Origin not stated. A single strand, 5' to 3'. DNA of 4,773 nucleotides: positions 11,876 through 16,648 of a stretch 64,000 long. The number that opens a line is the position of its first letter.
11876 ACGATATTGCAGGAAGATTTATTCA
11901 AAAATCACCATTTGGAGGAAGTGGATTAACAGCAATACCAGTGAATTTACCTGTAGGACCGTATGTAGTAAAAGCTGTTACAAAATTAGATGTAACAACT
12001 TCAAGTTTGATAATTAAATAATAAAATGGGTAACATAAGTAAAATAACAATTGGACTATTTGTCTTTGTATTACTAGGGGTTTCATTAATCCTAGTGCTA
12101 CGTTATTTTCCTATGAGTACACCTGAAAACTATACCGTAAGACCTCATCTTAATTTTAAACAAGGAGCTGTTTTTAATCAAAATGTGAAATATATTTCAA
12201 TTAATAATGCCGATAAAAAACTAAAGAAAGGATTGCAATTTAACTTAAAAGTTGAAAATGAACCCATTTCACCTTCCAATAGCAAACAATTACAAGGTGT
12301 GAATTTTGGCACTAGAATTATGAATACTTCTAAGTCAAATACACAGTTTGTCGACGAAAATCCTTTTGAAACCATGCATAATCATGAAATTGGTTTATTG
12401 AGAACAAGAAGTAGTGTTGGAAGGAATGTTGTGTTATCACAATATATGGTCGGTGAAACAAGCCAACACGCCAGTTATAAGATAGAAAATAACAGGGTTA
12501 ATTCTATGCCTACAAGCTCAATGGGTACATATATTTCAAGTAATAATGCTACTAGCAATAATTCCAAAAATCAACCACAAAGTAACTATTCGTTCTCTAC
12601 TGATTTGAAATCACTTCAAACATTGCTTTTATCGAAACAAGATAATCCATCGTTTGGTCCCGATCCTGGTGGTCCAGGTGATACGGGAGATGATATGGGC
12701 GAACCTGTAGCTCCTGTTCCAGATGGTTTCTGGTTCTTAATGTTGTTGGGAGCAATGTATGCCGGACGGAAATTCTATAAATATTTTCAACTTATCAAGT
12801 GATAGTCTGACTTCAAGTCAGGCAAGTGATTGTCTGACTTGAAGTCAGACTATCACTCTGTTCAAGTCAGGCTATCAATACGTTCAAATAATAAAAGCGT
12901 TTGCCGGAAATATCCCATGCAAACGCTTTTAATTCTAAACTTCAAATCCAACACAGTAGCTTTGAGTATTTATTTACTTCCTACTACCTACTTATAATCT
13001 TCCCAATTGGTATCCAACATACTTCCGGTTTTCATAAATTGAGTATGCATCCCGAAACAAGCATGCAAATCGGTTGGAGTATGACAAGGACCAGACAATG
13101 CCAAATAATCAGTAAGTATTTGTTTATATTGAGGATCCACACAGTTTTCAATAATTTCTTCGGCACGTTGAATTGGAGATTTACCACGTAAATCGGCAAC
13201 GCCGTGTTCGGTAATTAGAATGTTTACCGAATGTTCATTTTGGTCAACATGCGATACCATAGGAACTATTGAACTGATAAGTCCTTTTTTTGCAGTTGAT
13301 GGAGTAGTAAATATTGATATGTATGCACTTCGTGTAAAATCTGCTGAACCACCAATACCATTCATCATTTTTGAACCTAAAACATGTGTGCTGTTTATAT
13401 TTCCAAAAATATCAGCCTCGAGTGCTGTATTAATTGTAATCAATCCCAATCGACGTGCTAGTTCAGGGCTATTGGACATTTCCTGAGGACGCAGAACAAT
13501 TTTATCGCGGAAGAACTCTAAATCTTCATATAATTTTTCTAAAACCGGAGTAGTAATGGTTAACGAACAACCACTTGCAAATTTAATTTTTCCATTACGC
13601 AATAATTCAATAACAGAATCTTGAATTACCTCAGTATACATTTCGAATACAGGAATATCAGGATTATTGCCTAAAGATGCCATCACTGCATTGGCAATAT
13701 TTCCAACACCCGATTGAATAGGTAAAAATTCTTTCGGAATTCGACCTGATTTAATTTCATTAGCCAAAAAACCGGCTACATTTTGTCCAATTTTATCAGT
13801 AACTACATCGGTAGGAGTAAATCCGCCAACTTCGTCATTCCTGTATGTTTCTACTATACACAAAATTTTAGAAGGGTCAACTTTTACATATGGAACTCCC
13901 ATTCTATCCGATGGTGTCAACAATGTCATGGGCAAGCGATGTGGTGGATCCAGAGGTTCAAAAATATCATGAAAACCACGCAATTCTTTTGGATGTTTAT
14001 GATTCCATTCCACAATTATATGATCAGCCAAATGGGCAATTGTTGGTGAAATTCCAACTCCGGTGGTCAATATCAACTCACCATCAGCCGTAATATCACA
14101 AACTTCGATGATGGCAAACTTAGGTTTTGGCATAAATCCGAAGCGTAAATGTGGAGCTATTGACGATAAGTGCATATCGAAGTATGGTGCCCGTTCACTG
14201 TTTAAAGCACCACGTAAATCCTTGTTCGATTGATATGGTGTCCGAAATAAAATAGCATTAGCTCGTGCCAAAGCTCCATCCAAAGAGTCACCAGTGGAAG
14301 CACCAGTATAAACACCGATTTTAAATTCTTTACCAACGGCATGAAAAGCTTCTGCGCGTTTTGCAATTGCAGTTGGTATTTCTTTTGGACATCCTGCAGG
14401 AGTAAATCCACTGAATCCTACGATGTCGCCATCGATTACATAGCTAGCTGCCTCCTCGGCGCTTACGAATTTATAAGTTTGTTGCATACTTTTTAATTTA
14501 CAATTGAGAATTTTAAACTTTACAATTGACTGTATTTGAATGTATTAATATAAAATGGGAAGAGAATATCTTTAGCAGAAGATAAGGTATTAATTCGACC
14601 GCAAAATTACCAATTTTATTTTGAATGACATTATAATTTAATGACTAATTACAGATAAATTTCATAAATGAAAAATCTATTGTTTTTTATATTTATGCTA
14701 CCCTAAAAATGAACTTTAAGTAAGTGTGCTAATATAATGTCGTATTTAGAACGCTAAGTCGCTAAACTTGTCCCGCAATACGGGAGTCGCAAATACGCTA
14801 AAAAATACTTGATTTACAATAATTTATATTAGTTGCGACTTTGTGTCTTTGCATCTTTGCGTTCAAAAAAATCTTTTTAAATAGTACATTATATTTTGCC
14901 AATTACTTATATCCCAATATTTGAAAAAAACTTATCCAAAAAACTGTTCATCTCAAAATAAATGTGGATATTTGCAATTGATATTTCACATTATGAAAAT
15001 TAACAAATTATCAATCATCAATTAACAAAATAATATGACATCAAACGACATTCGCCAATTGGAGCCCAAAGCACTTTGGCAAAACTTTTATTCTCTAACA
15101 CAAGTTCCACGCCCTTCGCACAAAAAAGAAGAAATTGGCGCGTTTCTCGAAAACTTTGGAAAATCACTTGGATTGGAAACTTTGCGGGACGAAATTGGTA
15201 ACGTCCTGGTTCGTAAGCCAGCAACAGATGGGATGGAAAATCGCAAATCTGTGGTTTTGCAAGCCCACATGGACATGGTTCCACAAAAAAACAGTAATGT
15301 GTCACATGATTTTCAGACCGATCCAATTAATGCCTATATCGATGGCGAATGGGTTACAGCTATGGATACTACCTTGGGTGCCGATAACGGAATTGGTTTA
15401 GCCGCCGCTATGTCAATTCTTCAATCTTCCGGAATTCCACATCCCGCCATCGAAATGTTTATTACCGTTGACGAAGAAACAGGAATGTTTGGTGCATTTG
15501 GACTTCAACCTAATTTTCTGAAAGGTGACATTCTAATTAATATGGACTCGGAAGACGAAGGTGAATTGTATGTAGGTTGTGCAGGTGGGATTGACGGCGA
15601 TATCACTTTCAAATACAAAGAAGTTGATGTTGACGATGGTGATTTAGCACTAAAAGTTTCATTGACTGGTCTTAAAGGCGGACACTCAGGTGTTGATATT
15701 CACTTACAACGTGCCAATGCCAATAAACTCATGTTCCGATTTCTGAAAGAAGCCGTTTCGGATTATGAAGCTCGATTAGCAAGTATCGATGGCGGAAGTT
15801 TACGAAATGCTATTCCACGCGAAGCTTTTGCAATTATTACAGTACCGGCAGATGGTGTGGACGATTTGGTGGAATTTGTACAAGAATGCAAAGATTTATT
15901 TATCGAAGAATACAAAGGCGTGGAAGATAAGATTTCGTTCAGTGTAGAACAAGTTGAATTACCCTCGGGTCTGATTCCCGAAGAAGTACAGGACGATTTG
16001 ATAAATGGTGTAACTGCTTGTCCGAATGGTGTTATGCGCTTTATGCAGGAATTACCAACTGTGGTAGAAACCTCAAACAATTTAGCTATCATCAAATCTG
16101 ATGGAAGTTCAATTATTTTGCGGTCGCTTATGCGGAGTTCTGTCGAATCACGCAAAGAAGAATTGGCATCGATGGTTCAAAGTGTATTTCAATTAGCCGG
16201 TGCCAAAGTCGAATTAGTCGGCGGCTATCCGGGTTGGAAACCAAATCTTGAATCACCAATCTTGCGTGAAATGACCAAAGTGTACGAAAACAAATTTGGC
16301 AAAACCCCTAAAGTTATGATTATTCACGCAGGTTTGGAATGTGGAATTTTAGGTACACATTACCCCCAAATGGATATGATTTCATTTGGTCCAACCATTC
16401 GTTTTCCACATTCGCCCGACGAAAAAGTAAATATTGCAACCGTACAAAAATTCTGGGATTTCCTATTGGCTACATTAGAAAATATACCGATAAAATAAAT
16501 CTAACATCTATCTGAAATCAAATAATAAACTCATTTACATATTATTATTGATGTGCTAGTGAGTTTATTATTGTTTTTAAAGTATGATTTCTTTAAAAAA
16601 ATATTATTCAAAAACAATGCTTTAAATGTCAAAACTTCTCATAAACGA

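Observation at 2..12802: Candidate undescribed surface system: variable-tip FGE/C-lectin paralogue array, a 43-repeat T9SS protein and a sorting-signal protein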

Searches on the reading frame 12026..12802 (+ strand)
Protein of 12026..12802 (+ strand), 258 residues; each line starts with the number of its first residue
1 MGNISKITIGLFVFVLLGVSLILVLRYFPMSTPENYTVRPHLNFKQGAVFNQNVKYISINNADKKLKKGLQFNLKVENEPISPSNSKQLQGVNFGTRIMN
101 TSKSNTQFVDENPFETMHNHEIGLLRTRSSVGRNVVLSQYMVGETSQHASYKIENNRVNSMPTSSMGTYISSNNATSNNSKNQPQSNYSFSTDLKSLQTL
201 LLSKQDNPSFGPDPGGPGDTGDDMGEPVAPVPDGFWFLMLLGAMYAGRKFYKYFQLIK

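Call 3: search_protein_families(library=pfam, proteins=[window:12026-12802:+], max_evalue=0.1)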
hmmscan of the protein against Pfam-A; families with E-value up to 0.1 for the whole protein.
window:12026-12802:+ (258 aa): 0 families

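Call 4: search_protein_families(library=ncbifam, proteins=[window:12026-12802:+], max_evalue=0.1)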
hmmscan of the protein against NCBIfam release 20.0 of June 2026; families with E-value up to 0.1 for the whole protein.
window:12026-12802:+ (258 aa): 1 family
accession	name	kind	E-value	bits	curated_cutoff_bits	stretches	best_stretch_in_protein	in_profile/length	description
NF033218.1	anchor_AmaP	equivalog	0.047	13.5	55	1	1-36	1-36/166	alkaline shock response membrane anchor protein AmaP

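Call 44: find_homologous_proteins(query=window:12026-12802:+, max_evalue=0.001)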
Query window:12026-12802:+ (258 aa): 2 proteins with E <= 0.001 among 388 candidates.
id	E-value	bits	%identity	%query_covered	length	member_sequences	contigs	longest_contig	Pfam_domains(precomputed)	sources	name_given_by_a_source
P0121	2.5e-167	572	100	100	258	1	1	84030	-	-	-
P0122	4.1e-87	310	55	100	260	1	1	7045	-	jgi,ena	jgi:hypothetical protein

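Call 45: find_encoding_contigs(protein=P0122, flank=8000, max_places=3)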
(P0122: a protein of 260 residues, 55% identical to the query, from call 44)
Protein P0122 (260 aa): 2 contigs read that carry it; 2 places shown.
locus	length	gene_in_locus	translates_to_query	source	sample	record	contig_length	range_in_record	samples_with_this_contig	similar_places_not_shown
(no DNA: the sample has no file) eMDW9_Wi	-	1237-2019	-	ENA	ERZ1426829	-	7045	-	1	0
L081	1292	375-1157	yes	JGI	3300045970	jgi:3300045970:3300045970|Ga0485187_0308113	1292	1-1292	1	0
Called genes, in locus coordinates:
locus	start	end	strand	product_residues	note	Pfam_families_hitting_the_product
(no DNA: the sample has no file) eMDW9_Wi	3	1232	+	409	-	?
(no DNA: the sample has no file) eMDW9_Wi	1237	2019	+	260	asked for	-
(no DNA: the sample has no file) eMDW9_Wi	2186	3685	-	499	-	PF02550:AcetylCoA_hydro, PF13336:AcetylCoA_hyd_C, PF04223:CitF (faint)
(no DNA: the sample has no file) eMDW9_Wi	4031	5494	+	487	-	PF01546:Peptidase_M20, PF07687:M20_dimer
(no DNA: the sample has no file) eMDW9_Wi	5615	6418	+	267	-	PF18917:LiaI-LiaF-like_TM1 (weak), PF22570:LiaF-TM, PF09922:LiaF-like_C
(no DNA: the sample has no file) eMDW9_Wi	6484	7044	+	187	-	?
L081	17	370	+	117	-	-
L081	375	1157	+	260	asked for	-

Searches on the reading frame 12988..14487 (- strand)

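Call 16: search_protein_families(library=pfam, proteins=[window:12988-14487:-], max_evalue=0.001)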
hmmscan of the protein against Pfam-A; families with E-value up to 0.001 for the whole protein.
window:12988-14487:- (499 aa): 3 families
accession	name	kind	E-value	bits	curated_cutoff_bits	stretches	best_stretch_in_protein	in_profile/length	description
PF13336.12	AcetylCoA_hyd_C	-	4.2e-40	137.6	23.7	1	317-461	3-153/154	Acetyl-CoA hydrolase/transferase C-terminal domain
PF02550.21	AcetylCoA_hydro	-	4.8e-26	92.4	24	1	6-213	8-198/198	Acetyl-CoA hydrolase/transferase N-terminal domain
PF04223.18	CitF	-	5.4e-05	22.8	27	1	350-431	324-403/466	Citrate lyase, alpha subunit (CitF)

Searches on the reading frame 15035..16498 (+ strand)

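Call 16: search_protein_families(library=pfam, proteins=[window:15035-16498:+], max_evalue=0.001)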
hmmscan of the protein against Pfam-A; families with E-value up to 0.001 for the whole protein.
window:15035-16498:+ (487 aa): 2 families
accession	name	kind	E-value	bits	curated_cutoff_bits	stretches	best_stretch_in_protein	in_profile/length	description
PF01546.33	Peptidase_M20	-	4.6e-13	50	24.6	1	75-482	2-205/206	Peptidase family M20/M25/M40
PF07687.19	M20_dimer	-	9.3e-12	45.3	21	1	209-295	2-105/107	Peptidase dimerisation domain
